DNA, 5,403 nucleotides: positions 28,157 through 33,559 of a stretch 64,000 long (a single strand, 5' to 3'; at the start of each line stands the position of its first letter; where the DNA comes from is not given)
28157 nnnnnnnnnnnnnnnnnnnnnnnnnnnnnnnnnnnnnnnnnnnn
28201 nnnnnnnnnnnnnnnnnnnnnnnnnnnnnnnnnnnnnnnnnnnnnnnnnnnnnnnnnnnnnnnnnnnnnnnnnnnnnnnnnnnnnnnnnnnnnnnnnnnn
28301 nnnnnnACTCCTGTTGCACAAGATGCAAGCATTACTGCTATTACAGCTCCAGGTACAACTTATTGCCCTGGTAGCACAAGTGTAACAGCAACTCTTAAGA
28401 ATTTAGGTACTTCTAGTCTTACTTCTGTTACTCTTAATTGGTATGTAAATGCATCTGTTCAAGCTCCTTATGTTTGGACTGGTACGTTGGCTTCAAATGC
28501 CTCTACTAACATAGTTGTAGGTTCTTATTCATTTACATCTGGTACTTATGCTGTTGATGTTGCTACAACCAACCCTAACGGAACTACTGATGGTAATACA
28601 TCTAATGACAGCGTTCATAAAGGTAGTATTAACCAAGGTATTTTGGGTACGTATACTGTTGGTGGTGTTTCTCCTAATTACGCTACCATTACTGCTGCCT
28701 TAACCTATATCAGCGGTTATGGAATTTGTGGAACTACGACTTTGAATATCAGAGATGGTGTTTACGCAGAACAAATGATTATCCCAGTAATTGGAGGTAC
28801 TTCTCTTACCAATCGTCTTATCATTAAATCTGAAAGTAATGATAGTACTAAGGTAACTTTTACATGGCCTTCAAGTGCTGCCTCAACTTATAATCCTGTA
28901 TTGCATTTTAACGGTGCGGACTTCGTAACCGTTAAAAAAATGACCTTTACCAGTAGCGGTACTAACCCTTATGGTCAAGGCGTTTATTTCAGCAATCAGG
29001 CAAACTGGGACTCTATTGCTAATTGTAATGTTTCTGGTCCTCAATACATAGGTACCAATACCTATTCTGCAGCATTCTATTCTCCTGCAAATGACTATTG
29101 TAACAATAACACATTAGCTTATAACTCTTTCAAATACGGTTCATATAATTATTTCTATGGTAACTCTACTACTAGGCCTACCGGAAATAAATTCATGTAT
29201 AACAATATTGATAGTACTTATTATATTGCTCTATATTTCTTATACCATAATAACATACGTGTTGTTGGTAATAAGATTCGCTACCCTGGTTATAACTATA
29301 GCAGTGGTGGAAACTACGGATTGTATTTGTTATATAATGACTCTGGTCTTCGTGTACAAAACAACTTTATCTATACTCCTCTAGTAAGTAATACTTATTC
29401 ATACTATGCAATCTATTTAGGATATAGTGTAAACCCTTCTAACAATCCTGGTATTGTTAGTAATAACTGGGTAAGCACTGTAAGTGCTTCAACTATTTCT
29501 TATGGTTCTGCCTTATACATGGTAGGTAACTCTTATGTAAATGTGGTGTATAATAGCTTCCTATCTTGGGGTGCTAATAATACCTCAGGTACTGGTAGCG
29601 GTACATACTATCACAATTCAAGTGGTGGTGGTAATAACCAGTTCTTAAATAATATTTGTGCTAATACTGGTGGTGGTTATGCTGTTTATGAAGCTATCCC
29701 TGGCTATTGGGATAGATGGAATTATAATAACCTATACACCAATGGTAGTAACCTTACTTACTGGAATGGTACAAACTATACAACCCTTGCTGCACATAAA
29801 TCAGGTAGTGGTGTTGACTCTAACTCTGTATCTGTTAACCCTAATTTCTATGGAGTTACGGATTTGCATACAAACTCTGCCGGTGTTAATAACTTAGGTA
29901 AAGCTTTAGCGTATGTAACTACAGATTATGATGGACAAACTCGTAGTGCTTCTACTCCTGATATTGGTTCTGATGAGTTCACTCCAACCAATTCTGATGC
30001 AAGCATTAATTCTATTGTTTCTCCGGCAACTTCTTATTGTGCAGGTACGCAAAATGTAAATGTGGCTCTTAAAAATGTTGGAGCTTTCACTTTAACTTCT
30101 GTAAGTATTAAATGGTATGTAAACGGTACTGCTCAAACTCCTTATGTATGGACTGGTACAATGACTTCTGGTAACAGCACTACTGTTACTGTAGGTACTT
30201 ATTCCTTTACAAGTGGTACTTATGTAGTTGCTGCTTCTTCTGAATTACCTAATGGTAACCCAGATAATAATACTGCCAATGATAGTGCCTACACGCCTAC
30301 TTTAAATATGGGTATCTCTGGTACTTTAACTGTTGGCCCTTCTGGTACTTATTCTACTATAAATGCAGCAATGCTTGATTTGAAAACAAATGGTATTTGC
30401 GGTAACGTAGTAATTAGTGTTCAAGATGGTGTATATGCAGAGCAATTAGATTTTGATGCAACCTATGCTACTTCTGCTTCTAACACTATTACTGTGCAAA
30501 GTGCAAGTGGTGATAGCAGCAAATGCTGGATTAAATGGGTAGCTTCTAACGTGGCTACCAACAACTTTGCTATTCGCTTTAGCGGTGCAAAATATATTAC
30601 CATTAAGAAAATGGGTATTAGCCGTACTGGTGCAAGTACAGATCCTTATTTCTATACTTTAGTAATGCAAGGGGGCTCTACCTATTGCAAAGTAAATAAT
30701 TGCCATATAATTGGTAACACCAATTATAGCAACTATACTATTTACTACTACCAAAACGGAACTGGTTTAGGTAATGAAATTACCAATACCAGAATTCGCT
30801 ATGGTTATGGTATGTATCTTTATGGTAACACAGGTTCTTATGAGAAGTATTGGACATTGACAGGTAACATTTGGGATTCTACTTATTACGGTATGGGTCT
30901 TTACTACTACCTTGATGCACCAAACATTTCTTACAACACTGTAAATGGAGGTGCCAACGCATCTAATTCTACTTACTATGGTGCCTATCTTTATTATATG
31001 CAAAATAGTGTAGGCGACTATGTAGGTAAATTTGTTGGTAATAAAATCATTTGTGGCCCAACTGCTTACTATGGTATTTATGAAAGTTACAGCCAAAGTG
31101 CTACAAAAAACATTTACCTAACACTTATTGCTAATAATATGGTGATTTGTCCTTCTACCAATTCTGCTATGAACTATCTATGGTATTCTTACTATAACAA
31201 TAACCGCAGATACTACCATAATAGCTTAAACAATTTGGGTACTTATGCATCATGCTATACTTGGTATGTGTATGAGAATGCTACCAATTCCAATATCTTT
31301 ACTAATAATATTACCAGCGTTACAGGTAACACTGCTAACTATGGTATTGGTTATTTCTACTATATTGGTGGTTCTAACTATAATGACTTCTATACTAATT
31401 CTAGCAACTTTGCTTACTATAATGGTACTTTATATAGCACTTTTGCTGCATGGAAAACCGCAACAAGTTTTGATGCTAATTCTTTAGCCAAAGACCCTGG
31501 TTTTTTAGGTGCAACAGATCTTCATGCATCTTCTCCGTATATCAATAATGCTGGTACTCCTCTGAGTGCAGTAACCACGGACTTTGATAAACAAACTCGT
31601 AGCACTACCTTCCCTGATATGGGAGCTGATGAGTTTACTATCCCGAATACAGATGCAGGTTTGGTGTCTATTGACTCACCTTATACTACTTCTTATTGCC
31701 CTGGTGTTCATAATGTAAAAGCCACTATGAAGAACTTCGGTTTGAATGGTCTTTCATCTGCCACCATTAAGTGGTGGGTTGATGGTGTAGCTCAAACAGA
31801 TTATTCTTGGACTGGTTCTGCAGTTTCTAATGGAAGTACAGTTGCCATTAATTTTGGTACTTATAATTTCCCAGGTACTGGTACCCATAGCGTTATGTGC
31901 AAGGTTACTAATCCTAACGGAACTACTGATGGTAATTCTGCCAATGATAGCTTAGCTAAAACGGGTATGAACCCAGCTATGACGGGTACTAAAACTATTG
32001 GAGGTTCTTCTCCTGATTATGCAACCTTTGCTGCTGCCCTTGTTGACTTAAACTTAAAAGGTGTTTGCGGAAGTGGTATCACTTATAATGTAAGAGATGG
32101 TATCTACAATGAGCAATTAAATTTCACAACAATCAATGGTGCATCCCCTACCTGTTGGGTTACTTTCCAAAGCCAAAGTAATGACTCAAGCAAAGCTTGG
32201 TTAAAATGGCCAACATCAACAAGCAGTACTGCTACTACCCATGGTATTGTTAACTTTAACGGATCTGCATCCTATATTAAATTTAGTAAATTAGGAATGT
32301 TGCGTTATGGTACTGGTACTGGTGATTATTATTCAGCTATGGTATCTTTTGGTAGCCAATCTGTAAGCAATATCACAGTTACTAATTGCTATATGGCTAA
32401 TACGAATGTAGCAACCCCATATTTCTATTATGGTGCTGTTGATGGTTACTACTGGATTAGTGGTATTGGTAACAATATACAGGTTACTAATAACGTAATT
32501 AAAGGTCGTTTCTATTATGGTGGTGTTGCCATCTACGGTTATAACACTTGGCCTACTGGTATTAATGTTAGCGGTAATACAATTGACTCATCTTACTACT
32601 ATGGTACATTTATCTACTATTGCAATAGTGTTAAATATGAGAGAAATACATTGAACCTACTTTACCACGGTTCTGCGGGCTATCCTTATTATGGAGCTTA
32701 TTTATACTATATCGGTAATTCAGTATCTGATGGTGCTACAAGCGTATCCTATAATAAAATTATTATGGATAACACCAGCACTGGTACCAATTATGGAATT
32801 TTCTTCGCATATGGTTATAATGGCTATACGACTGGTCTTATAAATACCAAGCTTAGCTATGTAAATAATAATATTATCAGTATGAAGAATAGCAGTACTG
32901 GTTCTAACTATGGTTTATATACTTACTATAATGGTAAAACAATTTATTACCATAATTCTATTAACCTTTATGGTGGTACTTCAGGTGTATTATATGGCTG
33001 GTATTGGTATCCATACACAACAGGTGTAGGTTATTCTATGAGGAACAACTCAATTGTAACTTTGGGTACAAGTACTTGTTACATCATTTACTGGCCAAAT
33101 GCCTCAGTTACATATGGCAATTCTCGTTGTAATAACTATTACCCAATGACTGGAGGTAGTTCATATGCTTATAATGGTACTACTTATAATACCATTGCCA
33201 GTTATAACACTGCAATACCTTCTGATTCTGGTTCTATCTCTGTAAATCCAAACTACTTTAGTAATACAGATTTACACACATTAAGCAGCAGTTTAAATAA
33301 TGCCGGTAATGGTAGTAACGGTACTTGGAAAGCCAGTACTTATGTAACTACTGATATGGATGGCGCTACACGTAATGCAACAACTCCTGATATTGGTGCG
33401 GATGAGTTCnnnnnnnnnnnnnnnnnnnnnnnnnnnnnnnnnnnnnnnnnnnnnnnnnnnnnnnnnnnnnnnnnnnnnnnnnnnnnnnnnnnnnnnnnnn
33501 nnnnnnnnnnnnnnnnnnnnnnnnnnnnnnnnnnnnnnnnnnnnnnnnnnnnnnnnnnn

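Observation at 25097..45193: Giant ~6,700-aa T9SS cargo built from about 10 tandem beta-helix plus CARDB modules, about one third of this window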

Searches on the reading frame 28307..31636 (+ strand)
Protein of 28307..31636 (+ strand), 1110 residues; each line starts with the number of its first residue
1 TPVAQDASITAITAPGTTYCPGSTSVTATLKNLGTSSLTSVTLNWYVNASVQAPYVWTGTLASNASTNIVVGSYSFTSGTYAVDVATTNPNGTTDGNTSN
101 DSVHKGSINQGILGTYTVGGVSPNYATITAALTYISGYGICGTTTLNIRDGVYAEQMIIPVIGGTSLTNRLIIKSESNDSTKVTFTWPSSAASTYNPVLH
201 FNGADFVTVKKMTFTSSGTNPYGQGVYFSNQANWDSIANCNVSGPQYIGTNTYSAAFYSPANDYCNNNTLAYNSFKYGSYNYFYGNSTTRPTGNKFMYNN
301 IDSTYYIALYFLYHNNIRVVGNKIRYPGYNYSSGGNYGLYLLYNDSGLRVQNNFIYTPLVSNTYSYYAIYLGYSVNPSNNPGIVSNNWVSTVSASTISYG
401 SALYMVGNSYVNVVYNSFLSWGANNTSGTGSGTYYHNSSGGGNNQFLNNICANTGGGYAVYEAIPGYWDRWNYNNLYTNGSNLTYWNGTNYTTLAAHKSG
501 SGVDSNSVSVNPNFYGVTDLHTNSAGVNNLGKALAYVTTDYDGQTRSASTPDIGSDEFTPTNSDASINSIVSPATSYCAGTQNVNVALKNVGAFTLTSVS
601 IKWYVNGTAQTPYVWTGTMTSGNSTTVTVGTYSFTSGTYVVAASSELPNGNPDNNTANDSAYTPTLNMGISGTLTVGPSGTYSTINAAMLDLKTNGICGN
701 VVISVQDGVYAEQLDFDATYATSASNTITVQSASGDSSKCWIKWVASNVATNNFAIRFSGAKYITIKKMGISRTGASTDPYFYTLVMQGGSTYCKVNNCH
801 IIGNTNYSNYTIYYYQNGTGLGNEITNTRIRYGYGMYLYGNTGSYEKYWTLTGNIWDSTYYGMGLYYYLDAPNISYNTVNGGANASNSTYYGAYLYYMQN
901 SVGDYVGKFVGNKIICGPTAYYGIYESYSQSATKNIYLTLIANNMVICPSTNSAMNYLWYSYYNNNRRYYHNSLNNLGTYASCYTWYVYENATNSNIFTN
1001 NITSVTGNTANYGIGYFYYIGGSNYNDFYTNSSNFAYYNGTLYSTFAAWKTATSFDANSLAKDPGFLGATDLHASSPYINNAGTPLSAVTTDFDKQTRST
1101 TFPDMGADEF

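Call 9: search_protein_families(library=ncbifam, max_evalue=0.1, proteins=[window:28307-31636:+])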
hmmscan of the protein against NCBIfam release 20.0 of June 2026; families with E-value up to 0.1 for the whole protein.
window:28307-31636:+ (1110 aa): 1 family
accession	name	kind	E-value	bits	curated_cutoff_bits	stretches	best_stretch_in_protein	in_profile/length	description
NF041518.1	choice_anch_Q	domain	6.5e-07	29.5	25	1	1060-1110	7-57/58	choice-of-anchor Q domain-containing protein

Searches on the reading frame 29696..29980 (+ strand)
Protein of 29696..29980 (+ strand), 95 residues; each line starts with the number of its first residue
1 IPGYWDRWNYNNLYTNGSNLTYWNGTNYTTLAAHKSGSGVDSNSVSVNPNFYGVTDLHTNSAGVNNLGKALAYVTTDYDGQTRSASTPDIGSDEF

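Call 79: search_protein_families(library=ncbifam, max_evalue=0.1, proteins=[window:29696-29980:+])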
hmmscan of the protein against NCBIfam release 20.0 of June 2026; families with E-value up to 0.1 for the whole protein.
window:29696-29980:+ (95 aa): 1 family
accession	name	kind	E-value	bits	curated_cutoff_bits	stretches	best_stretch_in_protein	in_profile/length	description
NF041518.1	choice_anch_Q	domain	0.021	15.1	25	1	57-94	19-56/58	choice-of-anchor Q domain-containing protein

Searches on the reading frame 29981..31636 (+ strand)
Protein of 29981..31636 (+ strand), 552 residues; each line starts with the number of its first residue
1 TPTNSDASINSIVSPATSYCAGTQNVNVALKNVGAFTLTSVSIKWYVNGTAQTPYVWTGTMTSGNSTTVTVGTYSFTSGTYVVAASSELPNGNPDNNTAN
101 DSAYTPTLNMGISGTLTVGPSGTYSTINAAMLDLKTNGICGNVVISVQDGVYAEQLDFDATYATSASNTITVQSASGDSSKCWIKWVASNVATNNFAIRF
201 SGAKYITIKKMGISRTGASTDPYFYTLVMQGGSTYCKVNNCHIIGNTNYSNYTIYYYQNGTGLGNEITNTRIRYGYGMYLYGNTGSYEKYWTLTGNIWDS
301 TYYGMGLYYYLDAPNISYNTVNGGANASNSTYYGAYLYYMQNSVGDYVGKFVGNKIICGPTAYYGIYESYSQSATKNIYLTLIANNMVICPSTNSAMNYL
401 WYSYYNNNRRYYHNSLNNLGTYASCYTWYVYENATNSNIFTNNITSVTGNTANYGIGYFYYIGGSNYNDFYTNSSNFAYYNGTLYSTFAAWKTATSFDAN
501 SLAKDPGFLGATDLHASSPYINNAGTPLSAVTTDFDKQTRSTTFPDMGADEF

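Call 6: search_protein_families(library=pfam, max_evalue=0.1, proteins=[window:29981-31636:+])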
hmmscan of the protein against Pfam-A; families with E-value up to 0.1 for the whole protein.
window:29981-31636:+ (552 aa): 1 family
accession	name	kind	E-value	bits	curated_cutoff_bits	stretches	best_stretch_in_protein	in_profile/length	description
PF07705.17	CARDB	-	0.0062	17.2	22.7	1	8-88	5-84/101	CARDB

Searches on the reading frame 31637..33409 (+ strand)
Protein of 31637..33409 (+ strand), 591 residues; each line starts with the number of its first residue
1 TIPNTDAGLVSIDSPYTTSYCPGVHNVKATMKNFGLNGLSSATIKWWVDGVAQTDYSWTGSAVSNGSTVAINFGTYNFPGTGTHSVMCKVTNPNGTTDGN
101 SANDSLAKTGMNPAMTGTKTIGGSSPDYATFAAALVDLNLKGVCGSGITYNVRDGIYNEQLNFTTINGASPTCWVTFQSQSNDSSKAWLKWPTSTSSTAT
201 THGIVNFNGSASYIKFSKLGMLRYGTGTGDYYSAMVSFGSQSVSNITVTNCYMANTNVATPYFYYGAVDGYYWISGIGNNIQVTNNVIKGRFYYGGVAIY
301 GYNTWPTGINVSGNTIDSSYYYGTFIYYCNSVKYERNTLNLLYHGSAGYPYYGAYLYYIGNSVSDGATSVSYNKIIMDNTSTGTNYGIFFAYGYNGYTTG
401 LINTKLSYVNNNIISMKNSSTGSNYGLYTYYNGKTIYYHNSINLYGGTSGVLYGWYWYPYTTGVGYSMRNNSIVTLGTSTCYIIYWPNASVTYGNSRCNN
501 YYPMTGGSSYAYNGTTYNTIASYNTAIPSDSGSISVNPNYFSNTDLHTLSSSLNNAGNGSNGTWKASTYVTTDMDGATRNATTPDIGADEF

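Call 6: search_protein_families(library=pfam, max_evalue=0.1, proteins=[window:31637-33409:+])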
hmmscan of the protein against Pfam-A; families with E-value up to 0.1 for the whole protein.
window:31637-33409:+ (591 aa): 0 families
